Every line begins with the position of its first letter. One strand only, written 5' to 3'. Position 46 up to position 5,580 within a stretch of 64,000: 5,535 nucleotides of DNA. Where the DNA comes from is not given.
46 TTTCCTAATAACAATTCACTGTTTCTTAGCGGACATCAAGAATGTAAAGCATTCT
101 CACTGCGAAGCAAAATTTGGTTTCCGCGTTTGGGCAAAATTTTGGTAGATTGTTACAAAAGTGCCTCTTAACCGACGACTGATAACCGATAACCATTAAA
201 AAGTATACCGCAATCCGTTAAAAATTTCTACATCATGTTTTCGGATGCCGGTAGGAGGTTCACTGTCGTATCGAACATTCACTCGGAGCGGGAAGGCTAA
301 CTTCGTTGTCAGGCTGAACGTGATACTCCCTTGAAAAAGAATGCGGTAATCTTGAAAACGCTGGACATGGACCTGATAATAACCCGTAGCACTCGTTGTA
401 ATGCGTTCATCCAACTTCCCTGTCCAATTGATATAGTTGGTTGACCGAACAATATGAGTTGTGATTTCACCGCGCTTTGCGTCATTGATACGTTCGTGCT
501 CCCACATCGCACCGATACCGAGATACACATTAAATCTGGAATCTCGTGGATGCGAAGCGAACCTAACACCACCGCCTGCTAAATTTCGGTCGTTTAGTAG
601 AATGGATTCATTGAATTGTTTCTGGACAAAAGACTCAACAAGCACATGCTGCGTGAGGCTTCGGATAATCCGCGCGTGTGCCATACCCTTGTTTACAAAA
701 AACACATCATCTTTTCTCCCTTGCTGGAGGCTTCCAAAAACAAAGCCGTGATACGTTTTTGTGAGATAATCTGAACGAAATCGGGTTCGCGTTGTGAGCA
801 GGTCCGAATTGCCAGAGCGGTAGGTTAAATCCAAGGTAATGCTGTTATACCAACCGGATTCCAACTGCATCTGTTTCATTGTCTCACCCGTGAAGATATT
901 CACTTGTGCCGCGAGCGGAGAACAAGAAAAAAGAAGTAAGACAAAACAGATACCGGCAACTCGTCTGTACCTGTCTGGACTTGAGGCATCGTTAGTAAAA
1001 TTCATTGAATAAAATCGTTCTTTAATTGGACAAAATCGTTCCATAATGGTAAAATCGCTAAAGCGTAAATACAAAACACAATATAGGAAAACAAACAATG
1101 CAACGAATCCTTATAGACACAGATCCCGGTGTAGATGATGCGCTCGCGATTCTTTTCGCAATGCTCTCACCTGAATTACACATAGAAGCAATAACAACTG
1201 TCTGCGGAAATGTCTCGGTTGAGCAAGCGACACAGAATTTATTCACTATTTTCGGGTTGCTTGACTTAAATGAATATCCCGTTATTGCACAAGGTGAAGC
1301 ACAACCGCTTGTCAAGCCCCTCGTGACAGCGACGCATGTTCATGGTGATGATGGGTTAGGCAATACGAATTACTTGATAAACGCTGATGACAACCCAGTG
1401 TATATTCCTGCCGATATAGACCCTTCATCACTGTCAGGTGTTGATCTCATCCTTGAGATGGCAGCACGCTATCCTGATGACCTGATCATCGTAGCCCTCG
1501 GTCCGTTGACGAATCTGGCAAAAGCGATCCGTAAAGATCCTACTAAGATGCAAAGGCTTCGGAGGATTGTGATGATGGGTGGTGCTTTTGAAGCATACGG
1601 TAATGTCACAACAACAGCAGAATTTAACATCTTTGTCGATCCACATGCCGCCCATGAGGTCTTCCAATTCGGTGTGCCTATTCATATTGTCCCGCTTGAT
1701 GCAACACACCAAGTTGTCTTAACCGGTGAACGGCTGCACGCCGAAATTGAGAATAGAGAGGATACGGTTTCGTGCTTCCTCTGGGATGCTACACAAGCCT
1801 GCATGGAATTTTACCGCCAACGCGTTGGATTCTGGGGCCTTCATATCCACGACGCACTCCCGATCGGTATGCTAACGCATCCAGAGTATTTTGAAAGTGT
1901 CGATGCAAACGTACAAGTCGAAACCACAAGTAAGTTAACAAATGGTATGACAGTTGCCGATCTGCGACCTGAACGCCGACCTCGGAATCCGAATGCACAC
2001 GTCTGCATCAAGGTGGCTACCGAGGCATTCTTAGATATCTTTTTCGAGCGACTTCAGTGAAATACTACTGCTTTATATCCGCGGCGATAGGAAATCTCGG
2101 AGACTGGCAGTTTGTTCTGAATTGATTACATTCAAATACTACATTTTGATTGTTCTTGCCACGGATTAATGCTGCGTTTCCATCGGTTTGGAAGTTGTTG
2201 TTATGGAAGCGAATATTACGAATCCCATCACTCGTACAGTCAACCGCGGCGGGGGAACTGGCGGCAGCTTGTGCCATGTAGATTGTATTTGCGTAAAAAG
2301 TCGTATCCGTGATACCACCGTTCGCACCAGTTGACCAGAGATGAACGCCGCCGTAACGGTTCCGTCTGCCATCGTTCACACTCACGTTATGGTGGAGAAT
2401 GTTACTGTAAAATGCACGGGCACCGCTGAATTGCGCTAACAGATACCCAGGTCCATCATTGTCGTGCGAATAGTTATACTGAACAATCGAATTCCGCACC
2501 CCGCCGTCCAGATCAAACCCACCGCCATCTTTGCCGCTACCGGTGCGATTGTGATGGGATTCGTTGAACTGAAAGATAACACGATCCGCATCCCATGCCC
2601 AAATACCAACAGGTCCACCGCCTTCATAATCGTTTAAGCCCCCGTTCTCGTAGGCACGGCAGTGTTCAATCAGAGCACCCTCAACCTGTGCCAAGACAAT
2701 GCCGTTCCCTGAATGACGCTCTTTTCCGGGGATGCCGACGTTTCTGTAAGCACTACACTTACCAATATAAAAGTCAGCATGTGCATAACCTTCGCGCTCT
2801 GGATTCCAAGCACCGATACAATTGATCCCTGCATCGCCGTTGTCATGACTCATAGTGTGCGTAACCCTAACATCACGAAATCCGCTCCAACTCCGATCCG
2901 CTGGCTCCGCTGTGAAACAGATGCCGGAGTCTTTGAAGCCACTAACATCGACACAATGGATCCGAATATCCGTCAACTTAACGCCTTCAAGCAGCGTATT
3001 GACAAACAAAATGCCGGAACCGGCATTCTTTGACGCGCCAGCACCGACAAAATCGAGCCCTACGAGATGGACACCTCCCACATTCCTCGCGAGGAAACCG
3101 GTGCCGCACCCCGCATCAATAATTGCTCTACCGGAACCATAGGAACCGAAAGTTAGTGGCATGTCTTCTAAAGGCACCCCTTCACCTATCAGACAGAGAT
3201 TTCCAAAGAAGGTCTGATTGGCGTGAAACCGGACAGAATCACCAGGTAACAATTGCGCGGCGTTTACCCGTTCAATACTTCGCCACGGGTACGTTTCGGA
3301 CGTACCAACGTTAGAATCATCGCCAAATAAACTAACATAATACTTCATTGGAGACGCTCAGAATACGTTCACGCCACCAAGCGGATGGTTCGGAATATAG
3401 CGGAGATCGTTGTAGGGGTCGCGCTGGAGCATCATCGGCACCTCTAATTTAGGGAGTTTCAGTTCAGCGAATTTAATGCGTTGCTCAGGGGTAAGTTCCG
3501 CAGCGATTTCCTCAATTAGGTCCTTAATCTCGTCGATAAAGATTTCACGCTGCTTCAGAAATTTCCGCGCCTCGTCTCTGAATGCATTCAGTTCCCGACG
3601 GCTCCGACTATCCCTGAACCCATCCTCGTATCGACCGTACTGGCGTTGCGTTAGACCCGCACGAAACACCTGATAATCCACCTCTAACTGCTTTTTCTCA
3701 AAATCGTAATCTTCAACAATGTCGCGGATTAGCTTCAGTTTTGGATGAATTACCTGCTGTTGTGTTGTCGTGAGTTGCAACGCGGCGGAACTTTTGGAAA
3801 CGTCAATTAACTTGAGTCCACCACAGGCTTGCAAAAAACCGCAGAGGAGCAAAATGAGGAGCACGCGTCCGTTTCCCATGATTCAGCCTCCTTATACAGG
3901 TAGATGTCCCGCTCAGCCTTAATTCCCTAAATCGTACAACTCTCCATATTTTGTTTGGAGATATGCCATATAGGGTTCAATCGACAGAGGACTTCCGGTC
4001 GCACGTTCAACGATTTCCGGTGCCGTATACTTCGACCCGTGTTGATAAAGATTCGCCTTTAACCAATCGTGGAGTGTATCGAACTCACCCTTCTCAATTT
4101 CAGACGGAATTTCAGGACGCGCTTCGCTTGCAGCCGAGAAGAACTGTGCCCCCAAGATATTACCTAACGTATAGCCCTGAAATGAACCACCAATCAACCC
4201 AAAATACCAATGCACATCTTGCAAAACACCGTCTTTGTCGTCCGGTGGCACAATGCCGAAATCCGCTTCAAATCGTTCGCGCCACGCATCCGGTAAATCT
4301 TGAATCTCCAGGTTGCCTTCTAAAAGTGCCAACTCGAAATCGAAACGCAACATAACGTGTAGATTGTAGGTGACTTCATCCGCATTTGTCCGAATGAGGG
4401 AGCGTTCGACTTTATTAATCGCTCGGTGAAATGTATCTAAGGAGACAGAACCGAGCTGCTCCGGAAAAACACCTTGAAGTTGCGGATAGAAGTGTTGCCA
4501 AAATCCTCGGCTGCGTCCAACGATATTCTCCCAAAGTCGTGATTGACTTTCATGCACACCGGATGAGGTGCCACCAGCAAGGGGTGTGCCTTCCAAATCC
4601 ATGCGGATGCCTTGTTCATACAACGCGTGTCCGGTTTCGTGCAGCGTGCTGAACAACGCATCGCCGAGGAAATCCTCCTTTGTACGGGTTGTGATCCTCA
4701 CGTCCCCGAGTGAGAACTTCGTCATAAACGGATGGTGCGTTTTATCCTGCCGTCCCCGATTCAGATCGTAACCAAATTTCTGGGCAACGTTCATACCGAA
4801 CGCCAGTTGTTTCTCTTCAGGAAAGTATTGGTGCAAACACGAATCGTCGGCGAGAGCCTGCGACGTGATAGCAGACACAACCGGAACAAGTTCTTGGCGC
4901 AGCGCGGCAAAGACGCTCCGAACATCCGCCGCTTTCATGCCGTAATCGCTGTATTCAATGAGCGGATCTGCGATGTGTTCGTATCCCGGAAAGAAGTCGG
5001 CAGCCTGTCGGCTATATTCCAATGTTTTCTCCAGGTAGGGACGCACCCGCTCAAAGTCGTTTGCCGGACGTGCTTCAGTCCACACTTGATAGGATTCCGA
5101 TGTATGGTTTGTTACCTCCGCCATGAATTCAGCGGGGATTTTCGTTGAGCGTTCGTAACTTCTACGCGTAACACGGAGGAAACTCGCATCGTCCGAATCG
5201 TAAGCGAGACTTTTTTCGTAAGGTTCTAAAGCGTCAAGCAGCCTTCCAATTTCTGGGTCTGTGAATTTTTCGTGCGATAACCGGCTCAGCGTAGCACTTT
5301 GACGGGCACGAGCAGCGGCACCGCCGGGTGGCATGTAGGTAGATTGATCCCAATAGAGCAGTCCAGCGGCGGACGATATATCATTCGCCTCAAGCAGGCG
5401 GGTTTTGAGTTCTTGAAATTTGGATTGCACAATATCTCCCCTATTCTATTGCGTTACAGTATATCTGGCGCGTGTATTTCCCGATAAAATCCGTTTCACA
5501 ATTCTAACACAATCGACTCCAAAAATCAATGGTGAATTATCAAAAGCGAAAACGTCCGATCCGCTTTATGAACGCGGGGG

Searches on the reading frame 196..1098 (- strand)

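Call 28: search_protein_families(library=pfam, proteins=[window:196-1098:-], max_evalue=0.00001)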
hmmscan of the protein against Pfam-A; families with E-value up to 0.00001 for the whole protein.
window:196-1098:- (300 aa): 1 family
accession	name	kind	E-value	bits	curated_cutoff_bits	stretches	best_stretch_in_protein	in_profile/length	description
PF04338.18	DUF481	-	2.4e-14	54.3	21.1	1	91-300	5-210/210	Protein of unknown function, DUF481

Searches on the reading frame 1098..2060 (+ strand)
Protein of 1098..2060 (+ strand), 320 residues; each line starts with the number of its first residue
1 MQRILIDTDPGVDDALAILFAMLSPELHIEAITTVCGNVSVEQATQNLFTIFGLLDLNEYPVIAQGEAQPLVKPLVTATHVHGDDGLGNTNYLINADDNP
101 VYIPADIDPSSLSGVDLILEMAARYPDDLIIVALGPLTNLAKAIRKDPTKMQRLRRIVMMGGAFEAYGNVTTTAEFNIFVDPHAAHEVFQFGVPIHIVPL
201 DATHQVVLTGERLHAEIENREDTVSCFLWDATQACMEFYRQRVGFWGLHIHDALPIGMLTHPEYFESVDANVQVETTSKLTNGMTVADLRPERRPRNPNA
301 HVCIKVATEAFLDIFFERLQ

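Call 28: search_protein_families(library=pfam, proteins=[window:1098-2060:+], max_evalue=0.00001)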
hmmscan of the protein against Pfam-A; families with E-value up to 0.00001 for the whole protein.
window:1098-2060:+ (320 aa): 1 family
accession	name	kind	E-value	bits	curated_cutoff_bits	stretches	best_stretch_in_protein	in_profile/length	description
PF01156.24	IU_nuc_hydro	-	3.7e-89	299.7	34.2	1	4-313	1-297/297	Inosine-uridine preferring nucleoside hydrolase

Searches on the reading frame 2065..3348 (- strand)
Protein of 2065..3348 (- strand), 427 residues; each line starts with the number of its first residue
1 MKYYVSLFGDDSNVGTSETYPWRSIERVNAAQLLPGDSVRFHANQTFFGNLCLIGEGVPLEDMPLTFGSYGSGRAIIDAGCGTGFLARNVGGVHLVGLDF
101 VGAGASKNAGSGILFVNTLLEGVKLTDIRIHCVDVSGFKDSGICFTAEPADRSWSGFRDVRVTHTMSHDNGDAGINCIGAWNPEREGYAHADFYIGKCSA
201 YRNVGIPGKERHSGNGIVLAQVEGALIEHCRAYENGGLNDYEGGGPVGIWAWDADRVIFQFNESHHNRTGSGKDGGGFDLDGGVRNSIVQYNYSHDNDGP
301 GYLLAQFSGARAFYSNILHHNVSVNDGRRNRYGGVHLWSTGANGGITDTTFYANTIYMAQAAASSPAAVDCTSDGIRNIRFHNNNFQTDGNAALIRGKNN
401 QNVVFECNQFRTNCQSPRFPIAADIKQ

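Call 28: search_protein_families(library=pfam, proteins=[window:2065-3348:-], max_evalue=0.00001)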
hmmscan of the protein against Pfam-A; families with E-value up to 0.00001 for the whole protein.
window:2065-3348:- (427 aa): 1 family
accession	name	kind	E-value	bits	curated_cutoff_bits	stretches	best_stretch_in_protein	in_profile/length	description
PF13229.12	Beta_helix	-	2.8e-08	34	25.9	1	212-355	44-157/158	Right handed beta helix region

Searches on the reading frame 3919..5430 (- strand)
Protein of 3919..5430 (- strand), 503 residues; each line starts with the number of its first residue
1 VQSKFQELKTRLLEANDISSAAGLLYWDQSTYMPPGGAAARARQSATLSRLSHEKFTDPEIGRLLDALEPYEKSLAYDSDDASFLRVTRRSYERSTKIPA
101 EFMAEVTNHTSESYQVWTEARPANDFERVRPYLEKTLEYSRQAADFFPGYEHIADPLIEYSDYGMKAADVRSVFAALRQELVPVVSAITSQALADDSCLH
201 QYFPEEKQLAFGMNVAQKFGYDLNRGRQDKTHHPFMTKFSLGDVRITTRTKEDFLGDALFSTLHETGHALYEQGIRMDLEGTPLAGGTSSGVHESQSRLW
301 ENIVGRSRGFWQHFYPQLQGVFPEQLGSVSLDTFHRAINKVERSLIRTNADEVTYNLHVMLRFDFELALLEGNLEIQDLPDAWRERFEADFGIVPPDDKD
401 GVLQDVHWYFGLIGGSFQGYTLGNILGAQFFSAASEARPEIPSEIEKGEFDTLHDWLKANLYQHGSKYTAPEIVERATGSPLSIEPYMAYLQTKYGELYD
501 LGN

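Call 27: search_protein_families(library=pfam, proteins=[window:3919-5430:-], max_evalue=0.00001)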
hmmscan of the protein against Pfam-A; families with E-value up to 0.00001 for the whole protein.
window:3919-5430:- (503 aa): 1 family
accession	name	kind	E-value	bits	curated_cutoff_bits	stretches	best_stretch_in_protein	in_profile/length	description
PF02074.21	Peptidase_M32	-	2.2e-165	551.5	25.1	1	8-495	2-489/489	Carboxypeptidase Taq (M32) metallopeptidase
